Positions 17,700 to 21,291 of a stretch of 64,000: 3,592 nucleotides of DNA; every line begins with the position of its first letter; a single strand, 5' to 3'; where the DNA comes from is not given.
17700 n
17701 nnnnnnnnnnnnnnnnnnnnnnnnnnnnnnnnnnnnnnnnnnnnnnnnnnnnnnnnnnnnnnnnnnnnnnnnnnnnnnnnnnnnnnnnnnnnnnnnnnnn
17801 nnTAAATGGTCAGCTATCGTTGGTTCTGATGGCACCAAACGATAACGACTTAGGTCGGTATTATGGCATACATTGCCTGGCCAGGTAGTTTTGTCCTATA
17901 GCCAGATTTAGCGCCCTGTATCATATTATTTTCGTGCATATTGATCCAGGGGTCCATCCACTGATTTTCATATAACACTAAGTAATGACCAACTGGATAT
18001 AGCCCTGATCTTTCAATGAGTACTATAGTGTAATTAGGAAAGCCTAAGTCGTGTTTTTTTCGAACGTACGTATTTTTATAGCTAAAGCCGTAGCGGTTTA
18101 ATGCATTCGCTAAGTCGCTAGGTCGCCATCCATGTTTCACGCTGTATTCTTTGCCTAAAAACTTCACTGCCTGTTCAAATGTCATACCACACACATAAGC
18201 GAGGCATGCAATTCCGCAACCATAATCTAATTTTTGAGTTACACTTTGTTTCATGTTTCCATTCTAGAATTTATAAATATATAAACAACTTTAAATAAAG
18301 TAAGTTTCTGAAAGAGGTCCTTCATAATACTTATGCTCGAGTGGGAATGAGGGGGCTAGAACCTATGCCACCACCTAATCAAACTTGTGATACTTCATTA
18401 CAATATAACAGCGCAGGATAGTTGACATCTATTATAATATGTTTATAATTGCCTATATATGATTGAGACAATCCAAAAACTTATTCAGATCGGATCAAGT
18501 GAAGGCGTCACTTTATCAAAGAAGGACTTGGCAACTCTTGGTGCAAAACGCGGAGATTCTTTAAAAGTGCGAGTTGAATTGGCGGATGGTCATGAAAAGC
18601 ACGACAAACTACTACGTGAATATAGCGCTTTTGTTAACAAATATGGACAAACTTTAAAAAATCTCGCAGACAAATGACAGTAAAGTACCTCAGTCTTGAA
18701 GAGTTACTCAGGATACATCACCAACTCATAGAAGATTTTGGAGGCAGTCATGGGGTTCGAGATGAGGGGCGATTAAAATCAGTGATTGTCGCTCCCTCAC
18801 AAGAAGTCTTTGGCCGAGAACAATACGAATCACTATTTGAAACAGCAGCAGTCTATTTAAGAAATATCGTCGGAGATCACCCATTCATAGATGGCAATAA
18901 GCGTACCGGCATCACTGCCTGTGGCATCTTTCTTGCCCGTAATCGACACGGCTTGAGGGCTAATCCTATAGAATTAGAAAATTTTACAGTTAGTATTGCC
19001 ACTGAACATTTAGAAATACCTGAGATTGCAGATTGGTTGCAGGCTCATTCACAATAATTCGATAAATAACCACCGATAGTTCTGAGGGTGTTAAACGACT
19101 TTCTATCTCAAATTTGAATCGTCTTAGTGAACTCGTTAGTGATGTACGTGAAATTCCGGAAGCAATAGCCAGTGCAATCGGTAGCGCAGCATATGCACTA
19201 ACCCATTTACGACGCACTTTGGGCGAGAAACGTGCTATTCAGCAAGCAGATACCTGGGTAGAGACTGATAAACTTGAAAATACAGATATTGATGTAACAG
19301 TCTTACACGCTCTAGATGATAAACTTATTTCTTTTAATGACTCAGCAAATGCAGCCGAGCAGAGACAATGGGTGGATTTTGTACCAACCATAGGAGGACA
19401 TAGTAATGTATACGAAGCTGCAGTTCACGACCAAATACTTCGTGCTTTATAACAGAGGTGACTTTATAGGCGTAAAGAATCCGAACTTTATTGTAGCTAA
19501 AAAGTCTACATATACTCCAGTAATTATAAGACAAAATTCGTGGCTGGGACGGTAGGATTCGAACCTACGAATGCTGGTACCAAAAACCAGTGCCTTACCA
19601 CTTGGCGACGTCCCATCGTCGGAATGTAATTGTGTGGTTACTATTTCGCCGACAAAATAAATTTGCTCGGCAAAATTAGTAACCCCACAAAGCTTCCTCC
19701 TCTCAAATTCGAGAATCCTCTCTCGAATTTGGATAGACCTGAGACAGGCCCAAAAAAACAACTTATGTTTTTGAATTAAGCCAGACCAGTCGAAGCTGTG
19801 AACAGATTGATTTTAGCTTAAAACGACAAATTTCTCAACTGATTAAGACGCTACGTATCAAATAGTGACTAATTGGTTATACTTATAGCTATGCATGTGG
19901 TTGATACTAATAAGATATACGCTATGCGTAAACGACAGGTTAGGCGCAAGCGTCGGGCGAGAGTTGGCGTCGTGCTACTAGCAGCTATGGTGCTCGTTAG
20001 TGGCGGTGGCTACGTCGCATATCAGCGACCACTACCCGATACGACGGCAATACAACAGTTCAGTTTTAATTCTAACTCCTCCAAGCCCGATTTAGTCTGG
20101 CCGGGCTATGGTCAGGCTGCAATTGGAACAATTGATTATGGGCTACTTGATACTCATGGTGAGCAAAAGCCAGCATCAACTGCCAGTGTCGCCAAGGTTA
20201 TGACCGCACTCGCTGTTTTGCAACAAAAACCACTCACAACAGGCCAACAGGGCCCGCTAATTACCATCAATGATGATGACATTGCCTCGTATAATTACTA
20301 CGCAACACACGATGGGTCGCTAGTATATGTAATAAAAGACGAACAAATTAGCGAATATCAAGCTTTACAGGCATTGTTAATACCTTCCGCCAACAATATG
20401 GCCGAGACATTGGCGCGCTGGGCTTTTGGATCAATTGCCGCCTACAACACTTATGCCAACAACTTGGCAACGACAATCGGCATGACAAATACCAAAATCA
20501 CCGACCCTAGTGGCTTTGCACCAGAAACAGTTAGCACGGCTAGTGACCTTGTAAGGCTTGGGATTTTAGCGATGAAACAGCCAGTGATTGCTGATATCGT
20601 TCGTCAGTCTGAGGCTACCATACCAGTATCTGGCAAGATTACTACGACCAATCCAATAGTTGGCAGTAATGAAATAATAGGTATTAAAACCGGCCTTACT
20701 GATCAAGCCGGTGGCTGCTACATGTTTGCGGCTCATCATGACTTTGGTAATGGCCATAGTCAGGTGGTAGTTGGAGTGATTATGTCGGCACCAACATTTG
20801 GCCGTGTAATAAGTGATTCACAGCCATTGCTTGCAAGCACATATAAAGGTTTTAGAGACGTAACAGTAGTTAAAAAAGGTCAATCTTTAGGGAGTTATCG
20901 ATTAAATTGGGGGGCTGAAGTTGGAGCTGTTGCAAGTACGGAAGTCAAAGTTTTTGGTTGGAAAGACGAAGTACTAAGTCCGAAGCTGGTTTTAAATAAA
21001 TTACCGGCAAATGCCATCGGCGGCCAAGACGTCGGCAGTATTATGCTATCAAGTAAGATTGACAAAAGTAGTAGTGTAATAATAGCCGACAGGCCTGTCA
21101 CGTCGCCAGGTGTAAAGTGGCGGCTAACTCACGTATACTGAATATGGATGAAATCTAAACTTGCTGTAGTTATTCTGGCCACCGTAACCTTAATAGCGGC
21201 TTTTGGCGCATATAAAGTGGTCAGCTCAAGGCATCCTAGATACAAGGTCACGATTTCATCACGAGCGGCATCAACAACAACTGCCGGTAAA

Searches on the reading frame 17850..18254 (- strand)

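Call 37: search_protein_families(library=padloc, proteins=[window:17850-18254:-], max_evalue=0.01)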
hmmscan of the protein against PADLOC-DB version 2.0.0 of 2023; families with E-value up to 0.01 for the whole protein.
window:17850-18254:- (134 aa): 0 families

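Call 38: search_protein_families(library=phrogs, proteins=[window:17850-18254:-], max_evalue=0.001)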
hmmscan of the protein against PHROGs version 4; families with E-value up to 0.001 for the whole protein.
window:17850-18254:- (134 aa): 0 families

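Call 44: search_protein_families(library=pfam, proteins=[window:17850-18254:-], max_evalue=0.01)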
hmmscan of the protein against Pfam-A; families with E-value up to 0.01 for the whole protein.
window:17850-18254:- (134 aa): 1 family
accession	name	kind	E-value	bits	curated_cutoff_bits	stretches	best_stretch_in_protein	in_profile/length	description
PF03412.21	Peptidase_C39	-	0.0014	18.9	22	1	4-97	4-95/133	Peptidase C39 family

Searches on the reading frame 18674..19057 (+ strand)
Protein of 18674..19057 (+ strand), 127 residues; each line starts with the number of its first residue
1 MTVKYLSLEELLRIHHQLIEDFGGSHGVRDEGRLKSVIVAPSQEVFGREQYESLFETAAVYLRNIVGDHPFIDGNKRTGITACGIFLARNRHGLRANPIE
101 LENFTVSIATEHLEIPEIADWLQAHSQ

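Call 37: search_protein_families(library=padloc, proteins=[window:18674-19057:+], max_evalue=0.01)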
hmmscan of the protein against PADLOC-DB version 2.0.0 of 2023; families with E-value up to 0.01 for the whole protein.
window:18674-19057:+ (127 aa): 6 families
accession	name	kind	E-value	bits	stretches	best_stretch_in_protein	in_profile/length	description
PDLC04965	PDC-S23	-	1.6e-12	45.5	1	7-97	196-288/327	-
PDLC04963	PDC-S23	-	5.8e-12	43.7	1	27-94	201-268/312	-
PDLC04718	PDC-M59B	-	5.5e-09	34.4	1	3-97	5-96/159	-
PDLC04964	PDC-S23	-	2.9e-08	31.3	1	28-100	223-293/331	-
PDLC04838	PDC-S04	-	0.00017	19.5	1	48-104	123-179/209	-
PDLC04848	PDC-S05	-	0.0012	16.5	1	58-94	213-249/291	-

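Call 44: search_protein_families(library=pfam, proteins=[window:18674-19057:+], max_evalue=0.01)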
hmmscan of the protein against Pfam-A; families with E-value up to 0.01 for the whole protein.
window:18674-19057:+ (127 aa): 1 family
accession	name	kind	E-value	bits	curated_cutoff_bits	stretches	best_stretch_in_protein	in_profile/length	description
PF02661.23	Fic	-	2.6e-18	67.1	24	1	5-87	1-93/93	Fic/DOC family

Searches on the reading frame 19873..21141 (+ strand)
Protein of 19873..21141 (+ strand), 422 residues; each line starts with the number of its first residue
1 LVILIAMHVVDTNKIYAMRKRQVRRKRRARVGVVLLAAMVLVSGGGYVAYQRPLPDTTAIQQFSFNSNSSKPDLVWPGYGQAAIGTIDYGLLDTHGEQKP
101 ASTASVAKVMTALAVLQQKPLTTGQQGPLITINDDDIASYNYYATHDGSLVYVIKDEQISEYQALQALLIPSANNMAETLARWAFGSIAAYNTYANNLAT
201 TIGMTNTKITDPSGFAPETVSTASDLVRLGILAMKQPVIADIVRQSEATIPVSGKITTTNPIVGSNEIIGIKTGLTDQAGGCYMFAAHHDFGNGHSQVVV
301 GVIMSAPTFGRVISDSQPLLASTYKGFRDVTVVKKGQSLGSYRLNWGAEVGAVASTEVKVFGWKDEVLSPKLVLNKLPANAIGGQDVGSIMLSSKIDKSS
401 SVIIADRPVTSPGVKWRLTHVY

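Call 44: search_protein_families(library=pfam, proteins=[window:19873-21141:+], max_evalue=0.01)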
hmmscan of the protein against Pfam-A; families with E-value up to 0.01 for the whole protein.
window:19873-21141:+ (422 aa): 2 families
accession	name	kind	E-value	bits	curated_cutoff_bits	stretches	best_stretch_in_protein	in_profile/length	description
PF00768.25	Peptidase_S11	-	1.1e-21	77.9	27.6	1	97-292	31-227/239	D-alanyl-D-alanine carboxypeptidase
PF13354.11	Beta-lactamase2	-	0.0026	17.6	22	1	96-229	16-142/214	Beta-lactamase enzyme family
